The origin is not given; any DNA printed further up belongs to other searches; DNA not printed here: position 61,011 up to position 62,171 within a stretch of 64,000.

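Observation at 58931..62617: Five tightly coupled genes: membrane-anchored coiled-coil/Ig-like paralogs plus a signal-less ApbE and a ferric-reductase-like membrane protein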

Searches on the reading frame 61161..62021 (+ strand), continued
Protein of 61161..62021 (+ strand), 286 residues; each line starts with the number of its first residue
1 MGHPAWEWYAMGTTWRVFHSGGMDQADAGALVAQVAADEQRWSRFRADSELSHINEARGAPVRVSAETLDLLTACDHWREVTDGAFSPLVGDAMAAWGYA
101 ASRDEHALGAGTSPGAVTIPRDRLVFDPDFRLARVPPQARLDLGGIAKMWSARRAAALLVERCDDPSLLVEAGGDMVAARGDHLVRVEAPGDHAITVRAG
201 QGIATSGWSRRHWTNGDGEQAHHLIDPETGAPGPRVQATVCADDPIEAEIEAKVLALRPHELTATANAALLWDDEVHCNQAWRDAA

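Call 18: find_encoding_contigs(protein=P0077, flank=6000, max_places=2)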
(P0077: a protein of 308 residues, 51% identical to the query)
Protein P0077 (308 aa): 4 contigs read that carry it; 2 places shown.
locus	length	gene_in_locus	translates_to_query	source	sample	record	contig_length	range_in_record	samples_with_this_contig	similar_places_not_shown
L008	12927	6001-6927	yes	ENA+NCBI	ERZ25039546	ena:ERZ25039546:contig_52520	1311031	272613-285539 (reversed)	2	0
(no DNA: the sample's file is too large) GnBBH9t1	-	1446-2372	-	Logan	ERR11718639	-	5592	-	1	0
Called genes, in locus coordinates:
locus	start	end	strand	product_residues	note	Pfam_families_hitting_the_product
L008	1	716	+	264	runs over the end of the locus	PF13442:Cytochrome_CBB3, PF00034:Cytochrom_C, PF13442:Cytochrome_CBB3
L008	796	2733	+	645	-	PF00122:E1-E2_ATPase, PF00702:Hydrolase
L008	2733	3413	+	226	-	PF00072:Response_reg, PF00486:Trans_reg_C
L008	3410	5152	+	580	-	PF00672:HAMP, PF00512:HisKA, PF13581:HATPase_c_2 (weak), PF02518:HATPase_c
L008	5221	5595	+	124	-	-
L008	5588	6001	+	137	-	-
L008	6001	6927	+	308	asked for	PF02424:ApbE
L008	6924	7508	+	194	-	-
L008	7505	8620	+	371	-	PF01134:GIDA (faint), PF01266:DAO (faint), PF07992:Pyr_redox_2, PF13738:Pyr_redox_3 (faint), PF00070:Pyr_redox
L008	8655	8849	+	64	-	PF13459:Fer4_15 (weak)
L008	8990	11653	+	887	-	PF13302:Acetyltransf_3 (weak), PF00583:Acetyltransf_1, PF02629:CoA_binding, PF13380:CoA_binding_2, PF13607:Succ_CoA_lig, PF19045:Ligase_CoA_2, PF13549:ATP-grasp_5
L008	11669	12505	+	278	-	PF00582:Usp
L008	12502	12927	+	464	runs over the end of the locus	PF01654:Cyt_bd_oxida_I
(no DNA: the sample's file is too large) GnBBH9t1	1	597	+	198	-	?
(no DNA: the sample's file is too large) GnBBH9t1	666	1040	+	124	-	-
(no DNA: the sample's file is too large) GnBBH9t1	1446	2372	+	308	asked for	PF02424:ApbE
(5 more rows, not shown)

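Call 25: find_related_loci(query=A1, collection=metagenome_contigs, flank=6000)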
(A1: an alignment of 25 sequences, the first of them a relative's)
Query A1 (286 aa) in metagenome_contigs; peptide patterns used: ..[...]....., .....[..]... (x = any residue, [..] = any of these).
600 stretches matched a pattern (row limit reached: there are more); 565 encode a relative of the query (tblastn E <= 1e-3); the best 80 are kept; 80 distinct loci.
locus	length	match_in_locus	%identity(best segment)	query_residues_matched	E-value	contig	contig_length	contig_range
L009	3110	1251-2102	54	5-282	3e-89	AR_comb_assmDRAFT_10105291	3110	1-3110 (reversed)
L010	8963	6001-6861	52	6-286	6e-85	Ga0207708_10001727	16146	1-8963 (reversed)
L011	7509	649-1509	52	6-286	5e-84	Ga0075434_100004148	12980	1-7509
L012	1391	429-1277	53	6-282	7e-88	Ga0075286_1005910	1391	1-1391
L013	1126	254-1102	51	6-282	9e-88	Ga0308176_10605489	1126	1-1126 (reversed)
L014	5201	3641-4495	51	6-284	3e-73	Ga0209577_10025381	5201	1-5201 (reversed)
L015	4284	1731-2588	49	2-283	7e-72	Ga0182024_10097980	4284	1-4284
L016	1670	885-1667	49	3-250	3e-74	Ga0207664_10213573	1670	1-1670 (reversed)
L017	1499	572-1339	50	5-262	1e-72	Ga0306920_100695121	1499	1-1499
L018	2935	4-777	53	41-286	6e-69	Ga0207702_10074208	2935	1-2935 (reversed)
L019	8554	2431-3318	45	1-282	7e-67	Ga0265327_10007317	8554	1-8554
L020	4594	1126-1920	49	5-271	1e-66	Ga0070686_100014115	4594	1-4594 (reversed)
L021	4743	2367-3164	47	6-265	7e-64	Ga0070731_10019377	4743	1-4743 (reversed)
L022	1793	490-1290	46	6-271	3e-65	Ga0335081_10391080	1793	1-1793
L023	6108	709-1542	48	5-282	1e-62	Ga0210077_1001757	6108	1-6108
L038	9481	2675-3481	33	10-257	3e-30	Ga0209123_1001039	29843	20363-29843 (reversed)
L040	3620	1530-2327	34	6-257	2e-29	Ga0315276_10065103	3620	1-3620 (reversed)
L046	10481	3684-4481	39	3-257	1e-28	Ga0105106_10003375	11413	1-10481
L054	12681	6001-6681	38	39-253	2e-27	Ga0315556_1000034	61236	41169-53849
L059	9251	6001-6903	33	5-284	1e-26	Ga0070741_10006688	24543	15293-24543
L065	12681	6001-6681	39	39-253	3e-26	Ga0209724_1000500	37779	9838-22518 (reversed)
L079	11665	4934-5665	37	8-253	4e-25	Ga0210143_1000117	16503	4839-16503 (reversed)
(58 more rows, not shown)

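Call 28: search_protein_families(library=pfam, max_evalue=1, proteins=[L038:2172-2645:+, L038:3618-4205:+, L054:5217-5588:+, L054:5593-5865:+, L054:6695-7546:+, L065:5295-5843:+, L065:6783-7529:+, L046:2482-3156:+, L046:3184-3564:+, L005:5221-5607:+])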
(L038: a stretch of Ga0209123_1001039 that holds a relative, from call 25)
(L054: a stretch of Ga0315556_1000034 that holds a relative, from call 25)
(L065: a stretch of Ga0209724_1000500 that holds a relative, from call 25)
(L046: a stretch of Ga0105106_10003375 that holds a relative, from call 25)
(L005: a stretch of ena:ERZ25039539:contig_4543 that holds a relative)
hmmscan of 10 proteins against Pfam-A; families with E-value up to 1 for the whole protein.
L038:2172-2645:+ (157 aa): 0 families

L038:3618-4205:+ (195 aa): 2 families
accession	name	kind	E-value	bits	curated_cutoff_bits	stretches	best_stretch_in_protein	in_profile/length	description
PF01794.25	Ferric_reduct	-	9.8e-11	42.2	28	1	23-144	3-120/121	Ferric reductase like transmembrane component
PF14358.11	DUF4405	-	0.018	16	26.7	1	23-71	4-62/66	Domain of unknown function (DUF4405)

L054:5217-5588:+ (123 aa): 25 families
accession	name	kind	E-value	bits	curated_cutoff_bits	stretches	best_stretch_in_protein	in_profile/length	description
PF11932.13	DUF3450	-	0.0027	17.5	32.6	1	23-106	3-86/241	Protein of unknown function (DUF3450)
PF15397.11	DUF4618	-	0.0049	16.8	34.9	1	53-101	59-104/258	Domain of unknown function (DUF4618)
PF13166.12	AAA_13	-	0.005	16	36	1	51-103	417-469/713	AAA domain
PF12795.12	MscS_porin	-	0.0058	16.7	34.4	1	40-108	75-143/238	Mechanosensitive ion channel porin domain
PF11559.13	ADIP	-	0.0068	16.9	34.3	1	32-102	55-125/151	Afadin- and alpha -actinin-Binding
PF18159.6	S_4TM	-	0.0098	15.7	26.9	1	8-95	165-252/291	SMODS-associating 4TM effector domain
PF12659.13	Stn1_C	-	0.013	15.9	25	1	50-117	13-76/165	Telomere capping C-terminal wHTH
PF08614.16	ATG16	-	0.015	16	33.7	1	35-106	57-130/200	Autophagy protein 16 (ATG16)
PF19220.6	Rod_CreS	-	0.017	14.6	100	1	37-105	35-103/359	Crescentin, rod domain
PF03938.19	OmpH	-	0.019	15.6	32.4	1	56-106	29-87/141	Outer membrane protein (OmpH-like)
PF15960.10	DUF4763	-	0.023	14.4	30.1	1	58-105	100-147/236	Domain of unknown function (DUF4763)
PF08334.16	T2SSG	-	0.024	15.1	21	1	49-97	8-56/108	Type II secretion system (T2SS), protein G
PF09762.14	CCDC93_CC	-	0.037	13.5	30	1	57-106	112-164/429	CCDC93 coiled-coil domain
PF00781.29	DAGK_cat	-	0.04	14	23.6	1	53-118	6-68/125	Diacylglycerol kinase catalytic domain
PF07851.19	TMEM120A-B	-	0.052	13.3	29.8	1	38-102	25-90/324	TMEM120A/B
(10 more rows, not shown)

L054:5593-5865:+ (90 aa): 0 families

L054:6695-7546:+ (283 aa): 0 families

L065:5295-5843:+ (182 aa): 0 families

L065:6783-7529:+ (248 aa): 2 families
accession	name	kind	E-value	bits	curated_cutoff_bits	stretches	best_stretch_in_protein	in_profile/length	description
PF01794.25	Ferric_reduct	-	5.3e-07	30.2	28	1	80-201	1-119/121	Ferric reductase like transmembrane component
PF05437.17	AzlD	-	0.046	14.3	23.7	1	172-236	17-82/99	Branched-chain amino acid transport protein (AzlD)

L046:2482-3156:+ (224 aa): 1 family
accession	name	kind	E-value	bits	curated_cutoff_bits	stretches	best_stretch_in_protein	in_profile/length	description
PF03413.25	PepSY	-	0.00016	22.4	24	1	120-173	2-58/60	Peptidase propeptide and YPEB domain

L046:3184-3564:+ (126 aa): 0 families

L005:5221-5607:+ (128 aa): 0 families

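Call 40: search_solved_structures(query=window:61161-62021:+, max_evalue=0.001, show_alignments=2)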
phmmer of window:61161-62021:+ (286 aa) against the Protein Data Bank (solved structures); distinct sequences matched with E-value up to 0.001: 13.
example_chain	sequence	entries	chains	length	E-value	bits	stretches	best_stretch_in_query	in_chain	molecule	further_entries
1vrm_A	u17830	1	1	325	4.2e-18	69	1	9-249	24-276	hypothetical protein TM1553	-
3pnd_A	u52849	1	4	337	5.1e-14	55.6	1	7-249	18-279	Thiamine biosynthesis lipoprotein ApbE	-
4xgw_A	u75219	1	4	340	1e-13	54.6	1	7-259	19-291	FAD:protein FMN transferase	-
2o18_A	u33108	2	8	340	3.7e-13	52.8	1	7-259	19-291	Thiamine biosynthesis lipoprotein apbE | FAD:protein FMN transferase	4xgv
4xgx_A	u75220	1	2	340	2.5e-12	50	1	7-258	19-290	FAD:protein FMN transferase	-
6nxi_A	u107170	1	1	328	2.1e-11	47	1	11-238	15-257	FAD:protein FMN transferase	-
6nxj_A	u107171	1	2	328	5.1e-10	42.4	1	11-238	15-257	FAD:protein FMN transferase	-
4xdt_A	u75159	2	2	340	1.8e-08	37.3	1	37-239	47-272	FAD:protein FMN transferase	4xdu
4ifu_A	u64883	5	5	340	1.2e-07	34.7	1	38-240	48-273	FAD:protein FMN transferase | Thiamine biosynthesis lipoprotein ApbE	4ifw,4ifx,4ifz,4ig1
4xdr_A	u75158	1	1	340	1.3e-07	34.6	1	38-235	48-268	FAD:protein FMN transferase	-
5mgy_H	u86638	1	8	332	2.9e-07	33.4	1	27-244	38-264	FAD:protein FMN transferase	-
7mgt_A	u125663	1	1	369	4.5e-07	32.8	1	38-238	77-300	FAD:protein FMN transferase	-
7esa_A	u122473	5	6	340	3.6e-06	29.8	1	11-234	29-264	FAD:protein FMN transferase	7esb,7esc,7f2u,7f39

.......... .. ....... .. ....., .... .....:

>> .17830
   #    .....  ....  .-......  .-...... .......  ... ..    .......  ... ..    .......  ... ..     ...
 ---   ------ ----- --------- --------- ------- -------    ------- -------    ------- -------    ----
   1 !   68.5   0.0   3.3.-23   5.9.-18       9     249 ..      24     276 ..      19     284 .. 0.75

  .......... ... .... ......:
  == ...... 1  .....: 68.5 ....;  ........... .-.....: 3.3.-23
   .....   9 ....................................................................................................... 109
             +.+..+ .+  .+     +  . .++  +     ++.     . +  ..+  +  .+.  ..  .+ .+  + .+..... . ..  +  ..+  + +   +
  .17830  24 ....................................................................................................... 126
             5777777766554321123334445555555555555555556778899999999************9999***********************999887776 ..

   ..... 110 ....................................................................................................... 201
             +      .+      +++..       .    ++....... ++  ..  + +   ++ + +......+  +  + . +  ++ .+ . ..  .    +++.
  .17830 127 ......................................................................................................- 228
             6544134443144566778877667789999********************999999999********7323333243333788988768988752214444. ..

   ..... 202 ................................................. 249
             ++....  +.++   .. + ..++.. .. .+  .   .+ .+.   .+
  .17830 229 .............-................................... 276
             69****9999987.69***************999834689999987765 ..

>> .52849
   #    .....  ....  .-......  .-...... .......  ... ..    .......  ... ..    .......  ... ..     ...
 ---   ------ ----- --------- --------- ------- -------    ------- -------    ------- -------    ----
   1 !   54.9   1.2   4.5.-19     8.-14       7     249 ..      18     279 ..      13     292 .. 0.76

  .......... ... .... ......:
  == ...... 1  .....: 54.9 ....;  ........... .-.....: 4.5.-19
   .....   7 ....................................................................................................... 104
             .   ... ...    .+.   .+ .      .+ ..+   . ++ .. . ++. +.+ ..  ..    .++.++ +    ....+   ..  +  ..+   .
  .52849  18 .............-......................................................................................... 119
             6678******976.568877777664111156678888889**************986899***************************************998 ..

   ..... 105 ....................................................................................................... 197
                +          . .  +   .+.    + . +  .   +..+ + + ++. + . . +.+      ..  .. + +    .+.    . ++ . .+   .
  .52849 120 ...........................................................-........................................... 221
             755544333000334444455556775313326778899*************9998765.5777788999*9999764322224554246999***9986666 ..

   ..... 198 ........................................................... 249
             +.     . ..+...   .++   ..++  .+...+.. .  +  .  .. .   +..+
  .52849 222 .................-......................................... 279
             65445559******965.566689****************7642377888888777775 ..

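Call 70: search_protein_families(library=ncbifam, max_evalue=0.1, proteins=[L054:5593-5865:+, L040:1264-1521:+, L059:5729-5995:+, L038:2172-2645:+, L005:5221-5607:+, L005:5600-6004:+, L054:5217-5588:+, L079:4569-4919:+, L038:3618-4205:+, L054:5872-6828:+])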
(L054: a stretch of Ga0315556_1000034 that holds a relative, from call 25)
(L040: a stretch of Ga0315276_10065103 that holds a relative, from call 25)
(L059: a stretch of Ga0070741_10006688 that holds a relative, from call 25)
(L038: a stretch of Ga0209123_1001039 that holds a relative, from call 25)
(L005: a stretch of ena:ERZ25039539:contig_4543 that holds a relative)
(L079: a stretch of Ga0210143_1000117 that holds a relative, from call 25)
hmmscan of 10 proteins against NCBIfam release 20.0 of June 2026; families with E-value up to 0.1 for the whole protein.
L054:5593-5865:+ (90 aa): 0 families

L040:1264-1521:+ (85 aa): 0 families

L059:5729-5995:+ (88 aa): 0 families

L038:2172-2645:+ (157 aa): 1 family
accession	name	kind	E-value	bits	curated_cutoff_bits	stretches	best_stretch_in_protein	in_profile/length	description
TIGR04526.1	predic_Ig_block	subfamily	0.071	12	150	1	6-151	3-157/693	putative immunoglobulin-blocking virulence protein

L005:5221-5607:+ (128 aa): 0 families

L005:5600-6004:+ (134 aa): 0 families

L054:5217-5588:+ (123 aa): 19 families
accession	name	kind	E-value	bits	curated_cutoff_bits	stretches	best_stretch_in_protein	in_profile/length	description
TIGR04527.1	mycoplas_twoTM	subfamily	1.7e-05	24.6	125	1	8-97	11-101/248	MG_279/MG_280 family protein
NF038291.1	rep_pAB02_ORF2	subfamily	0.0006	20.2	85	1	41-95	58-114/172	plasmid replication DNA-binding protein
NF052420.1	translocon_SseD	equivalog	0.0009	19.4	130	1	11-107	52-147/152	type III secretion system translocon protein SseD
TIGR02169.1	SMC_prok_A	equivalog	0.0012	16.6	729.4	1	46-106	851-911/1165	chromosome segregation protein SMC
TIGR01843.1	type_I_hlyD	subfamily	0.0021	17.1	208.65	1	50-99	122-171/422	HlyD family type I secretion periplasmic adaptor subunit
TIGR04377.1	myo_inos_iolD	equivalog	0.0034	16.1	715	1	41-100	328-386/616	3D-(3,5/4)-trihydroxycyclohexane-1,2-dione acylhydrolase (decyclizing)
TIGR02168.1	SMC_prok_B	equivalog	0.0075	14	567.35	1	52-101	262-311/1181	chromosome segregation protein SMC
TIGR02559.1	HrpB7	equivalog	0.0097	16.3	134.4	1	58-106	16-64/158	type III secretion protein HrpB7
NF002521.0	PRK01911.1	equivalog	0.012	15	309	1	53-119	12-78/292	NAD kinase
TIGR03495.1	phage_LysB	equivalog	0.013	15.8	92.75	1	13-95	3-85/135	Rz-like lysis system protein LysB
NF045487.1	ASRP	equivalog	0.015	13.9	300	1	57-95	362-400/593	archaea-specific SMC-related protein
NF038218.1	IcmG_DotF_IVB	equivalog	0.018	14.7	200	1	39-101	97-161/266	type IVB secretion system protein IcmG/DotF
NF052435.1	BamI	equivalog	0.026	14.4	180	1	14-100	7-92/226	biofilm-associated metzincin protease inhibitor BamI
NF052551.1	EnvBioLpgNMYCTU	equivalog_domain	0.032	13.6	250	1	8-71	4-65/227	envelope biogenesis lipoprotein LpqN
NF006122.0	PRK08266.1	subfamily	0.039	12.4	571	1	45-97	303-355/543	hypothetical protein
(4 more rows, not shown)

L079:4569-4919:+ (116 aa): 1 family
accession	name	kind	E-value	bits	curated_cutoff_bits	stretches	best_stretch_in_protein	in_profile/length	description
NF010761.0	PRK14164.1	equivalog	0.027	14.5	167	1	44-94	77-127/220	nucleotide exchange factor GrpE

L038:3618-4205:+ (195 aa): 1 family
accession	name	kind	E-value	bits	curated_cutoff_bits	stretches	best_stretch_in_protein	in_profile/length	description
NF040998.1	MamZ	equivalog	6.6e-07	28.1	650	1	37-186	481-624/633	magnetosome biogenesis transporter MamZ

L054:5872-6828:+ (318 aa): 1 family
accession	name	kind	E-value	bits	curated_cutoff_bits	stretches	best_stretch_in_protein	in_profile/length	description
NF007774.0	PRK10461.1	equivalog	5.8e-19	68.2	498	1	39-300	68-332/351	FAD:protein FMN transferase ApbE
